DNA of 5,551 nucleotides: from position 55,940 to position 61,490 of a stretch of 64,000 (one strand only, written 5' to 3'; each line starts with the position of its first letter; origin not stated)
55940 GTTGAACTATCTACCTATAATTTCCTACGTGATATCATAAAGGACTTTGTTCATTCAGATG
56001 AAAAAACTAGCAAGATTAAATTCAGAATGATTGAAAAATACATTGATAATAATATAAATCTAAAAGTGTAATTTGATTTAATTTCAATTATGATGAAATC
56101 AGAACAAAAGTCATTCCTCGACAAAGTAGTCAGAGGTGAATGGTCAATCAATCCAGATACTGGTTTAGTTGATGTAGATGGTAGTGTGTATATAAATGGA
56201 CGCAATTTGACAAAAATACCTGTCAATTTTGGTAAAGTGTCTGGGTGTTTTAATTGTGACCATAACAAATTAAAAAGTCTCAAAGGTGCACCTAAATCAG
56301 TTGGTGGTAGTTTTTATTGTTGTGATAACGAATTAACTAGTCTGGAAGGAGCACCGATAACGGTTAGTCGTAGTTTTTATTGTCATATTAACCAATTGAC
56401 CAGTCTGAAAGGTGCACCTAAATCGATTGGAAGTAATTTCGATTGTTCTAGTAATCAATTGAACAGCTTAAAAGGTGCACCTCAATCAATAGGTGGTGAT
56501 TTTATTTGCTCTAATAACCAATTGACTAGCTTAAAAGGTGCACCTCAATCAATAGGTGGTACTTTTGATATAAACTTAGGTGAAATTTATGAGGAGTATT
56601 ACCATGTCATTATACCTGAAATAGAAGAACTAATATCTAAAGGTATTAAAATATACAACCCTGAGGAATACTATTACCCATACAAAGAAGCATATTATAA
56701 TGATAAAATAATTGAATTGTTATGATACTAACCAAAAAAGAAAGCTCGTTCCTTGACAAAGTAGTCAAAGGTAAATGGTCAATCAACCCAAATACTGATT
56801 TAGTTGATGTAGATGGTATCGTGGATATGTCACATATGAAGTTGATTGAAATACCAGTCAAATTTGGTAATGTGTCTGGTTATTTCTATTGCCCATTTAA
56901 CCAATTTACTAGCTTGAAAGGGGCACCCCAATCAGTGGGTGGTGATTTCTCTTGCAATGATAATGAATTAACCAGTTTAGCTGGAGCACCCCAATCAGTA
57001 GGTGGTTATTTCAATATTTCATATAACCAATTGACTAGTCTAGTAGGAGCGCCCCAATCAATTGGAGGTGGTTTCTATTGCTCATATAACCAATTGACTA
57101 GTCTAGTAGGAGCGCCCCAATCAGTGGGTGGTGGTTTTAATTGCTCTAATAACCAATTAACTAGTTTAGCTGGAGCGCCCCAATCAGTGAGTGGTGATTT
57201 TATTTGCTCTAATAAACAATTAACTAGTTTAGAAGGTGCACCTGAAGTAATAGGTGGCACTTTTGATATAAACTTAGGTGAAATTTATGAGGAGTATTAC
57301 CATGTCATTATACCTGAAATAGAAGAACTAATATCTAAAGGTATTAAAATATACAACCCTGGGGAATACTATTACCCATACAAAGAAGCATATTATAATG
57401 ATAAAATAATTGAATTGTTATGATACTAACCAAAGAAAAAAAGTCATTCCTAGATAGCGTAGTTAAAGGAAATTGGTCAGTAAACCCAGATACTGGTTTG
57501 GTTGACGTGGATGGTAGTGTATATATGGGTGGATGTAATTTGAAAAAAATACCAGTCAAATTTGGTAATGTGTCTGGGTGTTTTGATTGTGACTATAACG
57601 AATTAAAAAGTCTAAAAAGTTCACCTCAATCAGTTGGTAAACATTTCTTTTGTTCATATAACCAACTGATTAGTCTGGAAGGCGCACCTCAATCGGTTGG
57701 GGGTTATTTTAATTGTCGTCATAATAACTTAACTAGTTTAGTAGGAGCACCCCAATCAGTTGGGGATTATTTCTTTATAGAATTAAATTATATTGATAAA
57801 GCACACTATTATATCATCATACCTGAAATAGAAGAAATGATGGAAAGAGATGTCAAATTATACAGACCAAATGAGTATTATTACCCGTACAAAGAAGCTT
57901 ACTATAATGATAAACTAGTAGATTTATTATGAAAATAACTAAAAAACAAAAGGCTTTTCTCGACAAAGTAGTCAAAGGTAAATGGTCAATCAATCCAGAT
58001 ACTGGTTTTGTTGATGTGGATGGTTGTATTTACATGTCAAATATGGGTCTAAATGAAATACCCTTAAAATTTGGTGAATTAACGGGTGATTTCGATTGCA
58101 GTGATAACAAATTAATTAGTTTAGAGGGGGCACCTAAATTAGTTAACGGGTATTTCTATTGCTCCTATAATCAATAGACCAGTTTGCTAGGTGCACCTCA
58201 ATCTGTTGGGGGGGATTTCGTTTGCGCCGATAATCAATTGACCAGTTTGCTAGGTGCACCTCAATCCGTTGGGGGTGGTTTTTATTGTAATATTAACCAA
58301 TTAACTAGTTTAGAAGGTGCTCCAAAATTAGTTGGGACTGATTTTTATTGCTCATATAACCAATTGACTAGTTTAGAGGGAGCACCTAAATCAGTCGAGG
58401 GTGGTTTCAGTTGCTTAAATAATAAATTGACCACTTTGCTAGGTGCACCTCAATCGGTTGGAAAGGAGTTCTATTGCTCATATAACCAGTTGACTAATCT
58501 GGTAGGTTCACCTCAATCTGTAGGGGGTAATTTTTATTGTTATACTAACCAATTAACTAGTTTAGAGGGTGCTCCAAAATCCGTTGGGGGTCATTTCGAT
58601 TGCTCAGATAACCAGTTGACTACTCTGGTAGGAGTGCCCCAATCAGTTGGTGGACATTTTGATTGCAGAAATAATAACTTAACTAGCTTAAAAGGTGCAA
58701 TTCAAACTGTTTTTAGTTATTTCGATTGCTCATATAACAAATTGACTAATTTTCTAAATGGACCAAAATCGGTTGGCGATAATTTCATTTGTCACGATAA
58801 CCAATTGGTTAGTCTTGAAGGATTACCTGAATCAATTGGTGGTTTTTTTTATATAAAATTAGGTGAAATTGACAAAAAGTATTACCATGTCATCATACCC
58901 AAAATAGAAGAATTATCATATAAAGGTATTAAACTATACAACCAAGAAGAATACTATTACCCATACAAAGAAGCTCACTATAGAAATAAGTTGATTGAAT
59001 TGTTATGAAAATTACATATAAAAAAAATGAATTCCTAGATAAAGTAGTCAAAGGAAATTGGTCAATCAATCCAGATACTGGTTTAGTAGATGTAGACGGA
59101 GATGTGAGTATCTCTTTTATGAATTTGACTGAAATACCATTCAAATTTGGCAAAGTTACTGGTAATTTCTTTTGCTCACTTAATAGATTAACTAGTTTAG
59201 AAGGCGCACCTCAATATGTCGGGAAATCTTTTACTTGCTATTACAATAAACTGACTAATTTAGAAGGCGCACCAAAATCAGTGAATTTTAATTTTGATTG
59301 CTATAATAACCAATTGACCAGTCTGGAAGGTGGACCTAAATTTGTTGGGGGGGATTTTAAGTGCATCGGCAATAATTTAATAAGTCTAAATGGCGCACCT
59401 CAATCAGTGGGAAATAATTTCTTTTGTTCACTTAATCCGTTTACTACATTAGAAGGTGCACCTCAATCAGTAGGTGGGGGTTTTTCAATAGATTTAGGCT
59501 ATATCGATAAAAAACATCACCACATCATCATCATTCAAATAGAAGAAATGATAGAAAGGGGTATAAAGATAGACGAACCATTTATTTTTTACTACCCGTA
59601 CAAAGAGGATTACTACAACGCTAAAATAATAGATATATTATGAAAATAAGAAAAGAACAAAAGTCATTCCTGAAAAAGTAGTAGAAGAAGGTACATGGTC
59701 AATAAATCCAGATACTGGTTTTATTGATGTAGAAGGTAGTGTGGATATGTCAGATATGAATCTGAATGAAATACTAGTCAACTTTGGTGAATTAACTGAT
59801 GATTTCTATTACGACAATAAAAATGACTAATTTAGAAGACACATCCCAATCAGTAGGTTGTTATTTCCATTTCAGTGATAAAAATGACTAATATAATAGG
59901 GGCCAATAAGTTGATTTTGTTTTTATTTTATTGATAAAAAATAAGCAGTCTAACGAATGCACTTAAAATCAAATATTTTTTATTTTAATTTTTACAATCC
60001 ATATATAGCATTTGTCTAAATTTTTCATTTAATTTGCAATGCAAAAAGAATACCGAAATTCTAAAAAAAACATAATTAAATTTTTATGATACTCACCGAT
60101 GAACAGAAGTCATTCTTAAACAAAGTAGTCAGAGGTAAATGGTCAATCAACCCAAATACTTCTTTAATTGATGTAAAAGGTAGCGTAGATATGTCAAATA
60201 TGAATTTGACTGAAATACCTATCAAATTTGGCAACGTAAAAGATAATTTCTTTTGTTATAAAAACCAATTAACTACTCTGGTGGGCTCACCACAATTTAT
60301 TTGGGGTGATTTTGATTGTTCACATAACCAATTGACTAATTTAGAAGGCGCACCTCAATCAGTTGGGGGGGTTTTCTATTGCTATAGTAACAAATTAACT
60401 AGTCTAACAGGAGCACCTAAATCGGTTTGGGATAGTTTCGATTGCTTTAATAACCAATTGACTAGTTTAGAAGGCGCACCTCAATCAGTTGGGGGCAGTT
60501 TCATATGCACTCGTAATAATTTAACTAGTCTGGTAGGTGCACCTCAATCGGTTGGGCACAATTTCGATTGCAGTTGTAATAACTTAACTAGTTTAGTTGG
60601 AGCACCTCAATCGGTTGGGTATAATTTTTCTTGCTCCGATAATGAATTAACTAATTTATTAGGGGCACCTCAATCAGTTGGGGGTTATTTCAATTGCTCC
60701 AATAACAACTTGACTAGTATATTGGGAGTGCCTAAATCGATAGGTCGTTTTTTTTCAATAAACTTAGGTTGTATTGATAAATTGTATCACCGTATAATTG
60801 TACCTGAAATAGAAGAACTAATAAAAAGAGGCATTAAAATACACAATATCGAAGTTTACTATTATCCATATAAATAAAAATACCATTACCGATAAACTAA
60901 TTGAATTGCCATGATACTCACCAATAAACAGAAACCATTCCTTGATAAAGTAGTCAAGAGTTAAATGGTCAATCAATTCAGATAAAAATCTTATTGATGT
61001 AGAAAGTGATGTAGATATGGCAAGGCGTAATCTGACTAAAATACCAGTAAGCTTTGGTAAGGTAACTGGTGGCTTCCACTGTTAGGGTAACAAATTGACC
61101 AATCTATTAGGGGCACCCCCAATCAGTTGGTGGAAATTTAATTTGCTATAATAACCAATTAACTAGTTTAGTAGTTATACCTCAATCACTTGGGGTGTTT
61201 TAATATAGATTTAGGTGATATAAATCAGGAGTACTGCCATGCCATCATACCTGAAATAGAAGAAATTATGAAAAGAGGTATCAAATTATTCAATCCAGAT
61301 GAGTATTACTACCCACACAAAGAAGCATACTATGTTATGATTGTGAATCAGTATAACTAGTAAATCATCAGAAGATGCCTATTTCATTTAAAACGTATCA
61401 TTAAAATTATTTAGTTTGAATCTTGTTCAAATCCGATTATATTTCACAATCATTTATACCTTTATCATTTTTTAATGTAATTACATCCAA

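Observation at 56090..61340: Phage-encoded VLR-like repertoire: tandem array of modular LRR genes with a hypervariable binding face (array 2; see also array 1)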

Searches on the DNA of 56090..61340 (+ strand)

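Call 7: search_dna_similar(query=window:56090-61340:+, collection=phages, mode=near, max_rows=20)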
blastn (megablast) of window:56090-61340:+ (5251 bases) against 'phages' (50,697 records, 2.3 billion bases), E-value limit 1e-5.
No match.

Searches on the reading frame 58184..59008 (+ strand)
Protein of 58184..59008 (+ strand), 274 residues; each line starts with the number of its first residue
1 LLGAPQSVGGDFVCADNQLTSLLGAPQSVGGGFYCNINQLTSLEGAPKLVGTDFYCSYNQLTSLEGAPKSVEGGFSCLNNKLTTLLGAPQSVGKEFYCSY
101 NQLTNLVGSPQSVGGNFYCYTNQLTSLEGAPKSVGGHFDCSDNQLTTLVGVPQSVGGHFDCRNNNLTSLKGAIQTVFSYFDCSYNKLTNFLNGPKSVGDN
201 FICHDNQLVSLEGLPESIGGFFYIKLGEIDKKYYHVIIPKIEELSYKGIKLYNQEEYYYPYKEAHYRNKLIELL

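Call 3: search_protein_families(library=pfam, proteins=[window:58184-59008:+], max_evalue=1)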
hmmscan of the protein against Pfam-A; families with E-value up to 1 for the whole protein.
window:58184-59008:+ (274 aa): 6 families
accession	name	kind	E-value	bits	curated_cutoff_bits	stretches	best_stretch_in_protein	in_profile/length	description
PF12799.13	LRR_4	-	4.8e-05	23.9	27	0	54-85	6-28/44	Leucine Rich repeats (2 copies)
PF16233.10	DUF4893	-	0.0043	17.1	36.2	0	152-188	52-88/169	Domain of unknown function (DUF4893)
PF01462.23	LRRNT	-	0.019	15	25.8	0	156-169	10-23/28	Leucine rich repeat N-terminal domain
PF19036.6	Fuz_longin_1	-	0.14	12.8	26.1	0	162-193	21-52/125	First Longin domain of FUZ, MON1 and HPS1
PF10949.13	DUF2777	-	0.15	12.2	25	0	95-124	120-148/181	Protein of unknown function (DUF2777)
PF20432.4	Xre-like-HTH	-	0.26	12.1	25.8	0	131-154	15-38/63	Antitoxin Xre-like helix-turn-helix domain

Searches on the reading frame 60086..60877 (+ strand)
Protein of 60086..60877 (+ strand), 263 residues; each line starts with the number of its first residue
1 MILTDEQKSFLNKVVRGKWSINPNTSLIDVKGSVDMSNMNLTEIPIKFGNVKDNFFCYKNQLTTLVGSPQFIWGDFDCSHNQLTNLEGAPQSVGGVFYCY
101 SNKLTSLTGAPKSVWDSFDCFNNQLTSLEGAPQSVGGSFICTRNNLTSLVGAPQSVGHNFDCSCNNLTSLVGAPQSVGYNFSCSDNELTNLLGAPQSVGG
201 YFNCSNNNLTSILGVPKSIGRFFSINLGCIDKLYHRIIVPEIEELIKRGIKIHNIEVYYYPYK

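Call 3: search_protein_families(library=pfam, proteins=[window:60086-60877:+], max_evalue=1)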
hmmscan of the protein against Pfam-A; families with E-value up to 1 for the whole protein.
window:60086-60877:+ (263 aa): 2 families
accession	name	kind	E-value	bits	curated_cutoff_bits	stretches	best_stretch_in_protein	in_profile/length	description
PF01462.23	LRRNT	-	0.0025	17.8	25.8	0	202-212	13-23/28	Leucine rich repeat N-terminal domain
PF12799.13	LRR_4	-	0.069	13.9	27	0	99-129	8-40/44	Leucine Rich repeats (2 copies)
